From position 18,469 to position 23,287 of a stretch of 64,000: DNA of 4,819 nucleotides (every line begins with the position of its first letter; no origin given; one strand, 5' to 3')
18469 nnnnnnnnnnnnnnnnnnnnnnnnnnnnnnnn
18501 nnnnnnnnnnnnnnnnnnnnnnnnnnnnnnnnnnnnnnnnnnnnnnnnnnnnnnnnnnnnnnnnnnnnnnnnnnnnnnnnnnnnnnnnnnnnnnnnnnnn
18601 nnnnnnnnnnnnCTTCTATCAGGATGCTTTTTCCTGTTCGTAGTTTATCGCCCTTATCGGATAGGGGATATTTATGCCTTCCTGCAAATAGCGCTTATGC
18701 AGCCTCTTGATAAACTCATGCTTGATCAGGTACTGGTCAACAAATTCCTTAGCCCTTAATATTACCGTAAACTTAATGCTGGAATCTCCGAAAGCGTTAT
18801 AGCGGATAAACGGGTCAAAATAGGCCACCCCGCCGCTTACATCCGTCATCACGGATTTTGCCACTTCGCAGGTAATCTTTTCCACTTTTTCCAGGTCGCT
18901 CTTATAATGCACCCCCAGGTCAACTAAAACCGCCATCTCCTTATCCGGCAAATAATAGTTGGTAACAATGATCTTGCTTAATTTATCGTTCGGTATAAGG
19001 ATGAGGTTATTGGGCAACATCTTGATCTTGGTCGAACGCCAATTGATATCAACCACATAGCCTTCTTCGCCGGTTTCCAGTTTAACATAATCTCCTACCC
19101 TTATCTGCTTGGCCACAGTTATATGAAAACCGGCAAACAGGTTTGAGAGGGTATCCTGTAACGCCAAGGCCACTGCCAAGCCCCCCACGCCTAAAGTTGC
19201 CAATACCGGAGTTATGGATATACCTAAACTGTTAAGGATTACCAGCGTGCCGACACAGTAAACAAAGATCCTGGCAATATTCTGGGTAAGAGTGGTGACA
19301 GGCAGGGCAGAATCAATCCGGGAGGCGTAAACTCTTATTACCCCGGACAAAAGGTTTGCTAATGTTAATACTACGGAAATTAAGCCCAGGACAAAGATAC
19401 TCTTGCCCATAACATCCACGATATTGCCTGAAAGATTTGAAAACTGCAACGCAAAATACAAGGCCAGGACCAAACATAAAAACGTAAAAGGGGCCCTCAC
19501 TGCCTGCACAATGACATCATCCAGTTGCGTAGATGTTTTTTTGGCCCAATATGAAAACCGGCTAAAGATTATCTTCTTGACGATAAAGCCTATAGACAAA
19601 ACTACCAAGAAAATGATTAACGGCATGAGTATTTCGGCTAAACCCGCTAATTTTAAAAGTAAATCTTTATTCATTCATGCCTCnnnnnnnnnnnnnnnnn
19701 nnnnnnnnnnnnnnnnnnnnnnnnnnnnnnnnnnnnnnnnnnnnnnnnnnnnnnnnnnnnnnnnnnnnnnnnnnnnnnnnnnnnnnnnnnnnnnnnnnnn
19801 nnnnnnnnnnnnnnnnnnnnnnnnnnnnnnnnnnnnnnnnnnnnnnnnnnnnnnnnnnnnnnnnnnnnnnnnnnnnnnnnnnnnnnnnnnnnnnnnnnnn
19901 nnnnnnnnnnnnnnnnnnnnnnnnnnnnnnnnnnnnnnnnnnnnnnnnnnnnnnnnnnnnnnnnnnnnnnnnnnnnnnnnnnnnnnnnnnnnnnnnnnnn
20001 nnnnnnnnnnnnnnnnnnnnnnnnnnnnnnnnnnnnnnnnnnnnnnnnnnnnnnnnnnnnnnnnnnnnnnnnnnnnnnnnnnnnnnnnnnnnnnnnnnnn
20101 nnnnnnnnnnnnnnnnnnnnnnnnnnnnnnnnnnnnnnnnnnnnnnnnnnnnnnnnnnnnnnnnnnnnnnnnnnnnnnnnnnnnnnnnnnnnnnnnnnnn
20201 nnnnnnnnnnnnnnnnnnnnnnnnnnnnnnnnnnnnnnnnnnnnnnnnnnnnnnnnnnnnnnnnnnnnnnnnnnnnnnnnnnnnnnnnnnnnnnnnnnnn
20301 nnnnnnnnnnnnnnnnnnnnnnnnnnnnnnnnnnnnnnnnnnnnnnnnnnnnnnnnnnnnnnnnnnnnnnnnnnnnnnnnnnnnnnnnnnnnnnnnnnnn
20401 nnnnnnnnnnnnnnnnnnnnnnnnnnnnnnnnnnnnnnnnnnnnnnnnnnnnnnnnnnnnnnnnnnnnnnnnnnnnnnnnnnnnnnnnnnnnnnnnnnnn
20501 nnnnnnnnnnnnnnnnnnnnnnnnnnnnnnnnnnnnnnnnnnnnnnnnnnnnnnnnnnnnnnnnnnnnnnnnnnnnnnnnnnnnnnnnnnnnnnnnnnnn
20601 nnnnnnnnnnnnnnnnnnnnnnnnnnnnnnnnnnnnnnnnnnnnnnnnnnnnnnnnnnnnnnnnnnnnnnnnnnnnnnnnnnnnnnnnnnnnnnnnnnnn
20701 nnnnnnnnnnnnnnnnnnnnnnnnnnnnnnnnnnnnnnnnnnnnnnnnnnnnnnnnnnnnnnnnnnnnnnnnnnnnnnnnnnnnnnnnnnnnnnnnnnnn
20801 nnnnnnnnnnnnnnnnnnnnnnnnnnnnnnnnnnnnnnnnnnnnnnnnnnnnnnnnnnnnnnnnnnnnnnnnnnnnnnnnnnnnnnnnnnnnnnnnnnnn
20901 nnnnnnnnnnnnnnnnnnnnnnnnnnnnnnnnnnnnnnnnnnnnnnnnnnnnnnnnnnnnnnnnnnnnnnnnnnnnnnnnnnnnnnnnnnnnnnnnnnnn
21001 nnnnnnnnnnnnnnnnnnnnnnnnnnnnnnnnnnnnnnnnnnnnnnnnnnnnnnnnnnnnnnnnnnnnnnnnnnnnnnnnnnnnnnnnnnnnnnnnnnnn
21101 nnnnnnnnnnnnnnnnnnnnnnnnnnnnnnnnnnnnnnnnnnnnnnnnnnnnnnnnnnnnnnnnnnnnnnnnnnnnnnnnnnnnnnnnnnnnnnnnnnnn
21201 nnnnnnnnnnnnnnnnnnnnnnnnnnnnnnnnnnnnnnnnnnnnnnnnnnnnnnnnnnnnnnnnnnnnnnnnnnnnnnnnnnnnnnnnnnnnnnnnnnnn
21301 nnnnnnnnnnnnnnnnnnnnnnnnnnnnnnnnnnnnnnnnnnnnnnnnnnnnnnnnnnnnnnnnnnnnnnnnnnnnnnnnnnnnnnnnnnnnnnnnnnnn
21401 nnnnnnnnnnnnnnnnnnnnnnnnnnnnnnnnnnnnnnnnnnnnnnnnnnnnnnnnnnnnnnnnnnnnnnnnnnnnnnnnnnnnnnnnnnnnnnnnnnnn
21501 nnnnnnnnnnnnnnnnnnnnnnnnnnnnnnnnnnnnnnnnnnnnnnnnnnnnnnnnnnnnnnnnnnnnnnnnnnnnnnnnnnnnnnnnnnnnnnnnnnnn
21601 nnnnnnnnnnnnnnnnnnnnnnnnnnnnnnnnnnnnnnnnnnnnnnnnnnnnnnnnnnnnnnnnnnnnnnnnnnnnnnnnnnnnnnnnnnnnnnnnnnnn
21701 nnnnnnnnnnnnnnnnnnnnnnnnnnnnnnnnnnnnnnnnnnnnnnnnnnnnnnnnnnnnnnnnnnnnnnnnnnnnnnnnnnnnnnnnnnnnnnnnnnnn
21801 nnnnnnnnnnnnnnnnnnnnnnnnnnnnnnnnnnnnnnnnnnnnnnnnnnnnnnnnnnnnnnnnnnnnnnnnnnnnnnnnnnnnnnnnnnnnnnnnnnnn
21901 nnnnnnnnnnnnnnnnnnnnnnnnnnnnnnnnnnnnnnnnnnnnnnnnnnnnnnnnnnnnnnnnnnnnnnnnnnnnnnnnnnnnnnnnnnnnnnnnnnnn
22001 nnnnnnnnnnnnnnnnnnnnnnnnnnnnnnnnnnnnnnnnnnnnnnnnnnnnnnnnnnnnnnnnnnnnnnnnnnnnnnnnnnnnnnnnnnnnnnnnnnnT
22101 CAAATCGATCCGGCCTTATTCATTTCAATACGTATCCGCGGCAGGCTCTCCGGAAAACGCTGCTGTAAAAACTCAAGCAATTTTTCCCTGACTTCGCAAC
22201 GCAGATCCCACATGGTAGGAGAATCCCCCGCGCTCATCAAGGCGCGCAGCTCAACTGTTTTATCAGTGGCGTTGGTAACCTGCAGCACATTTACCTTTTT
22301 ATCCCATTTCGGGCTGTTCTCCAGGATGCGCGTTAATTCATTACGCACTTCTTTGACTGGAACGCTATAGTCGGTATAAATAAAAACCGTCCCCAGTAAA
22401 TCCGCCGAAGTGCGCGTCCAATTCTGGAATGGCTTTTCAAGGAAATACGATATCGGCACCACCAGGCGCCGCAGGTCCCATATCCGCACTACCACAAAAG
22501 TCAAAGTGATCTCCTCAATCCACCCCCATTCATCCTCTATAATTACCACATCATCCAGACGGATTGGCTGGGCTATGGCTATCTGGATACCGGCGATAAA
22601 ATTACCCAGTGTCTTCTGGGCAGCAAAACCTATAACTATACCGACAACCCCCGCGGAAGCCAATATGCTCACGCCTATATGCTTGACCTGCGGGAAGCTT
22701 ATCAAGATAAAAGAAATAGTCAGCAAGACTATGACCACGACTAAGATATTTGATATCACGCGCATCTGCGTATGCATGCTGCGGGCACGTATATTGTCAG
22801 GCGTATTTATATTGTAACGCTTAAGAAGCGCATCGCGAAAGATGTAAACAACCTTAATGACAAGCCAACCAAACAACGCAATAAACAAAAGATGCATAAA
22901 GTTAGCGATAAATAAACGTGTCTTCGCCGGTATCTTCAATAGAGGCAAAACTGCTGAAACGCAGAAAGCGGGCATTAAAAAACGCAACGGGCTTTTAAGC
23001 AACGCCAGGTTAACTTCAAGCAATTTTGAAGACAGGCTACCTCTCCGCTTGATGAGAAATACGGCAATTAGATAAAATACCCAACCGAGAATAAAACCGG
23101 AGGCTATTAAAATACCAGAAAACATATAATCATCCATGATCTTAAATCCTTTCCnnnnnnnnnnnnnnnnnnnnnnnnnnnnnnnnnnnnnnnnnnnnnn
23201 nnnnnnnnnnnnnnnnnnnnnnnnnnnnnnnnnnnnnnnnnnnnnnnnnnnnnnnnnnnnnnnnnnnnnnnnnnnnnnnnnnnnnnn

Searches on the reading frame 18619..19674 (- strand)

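Call 5: search_protein_families(library=pfam, proteins=[window:18619-19674:-], max_evalue=0.01)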
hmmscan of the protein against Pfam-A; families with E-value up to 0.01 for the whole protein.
window:18619-19674:- (351 aa): 3 families
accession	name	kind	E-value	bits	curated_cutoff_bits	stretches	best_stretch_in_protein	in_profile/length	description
PF00924.24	MS_channel_2nd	-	3.3e-16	59.6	20.2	1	174-240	1-66/68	Mechanosensitive ion channel, beta-domain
PF21088.3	MS_channel_1st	-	8.5e-08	32.5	23.1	1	132-173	1-42/42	Mechanosensitive ion channel, transmembrane helices 2/3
PF21082.3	MS_channel_3rd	-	2.5e-07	31.5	21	1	251-336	3-88/88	Mechanosensitive ion channel MscS, C-terminal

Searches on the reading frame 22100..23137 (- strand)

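Call 5: search_protein_families(library=pfam, proteins=[window:22100-23137:-], max_evalue=0.01)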
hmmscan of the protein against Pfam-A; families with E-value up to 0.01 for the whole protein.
window:22100-23137:- (345 aa): 1 family
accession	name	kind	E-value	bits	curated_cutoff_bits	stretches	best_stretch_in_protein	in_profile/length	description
PF00924.24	MS_channel_2nd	-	8.6e-14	51.8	20.2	1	176-242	2-68/68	Mechanosensitive ion channel, beta-domain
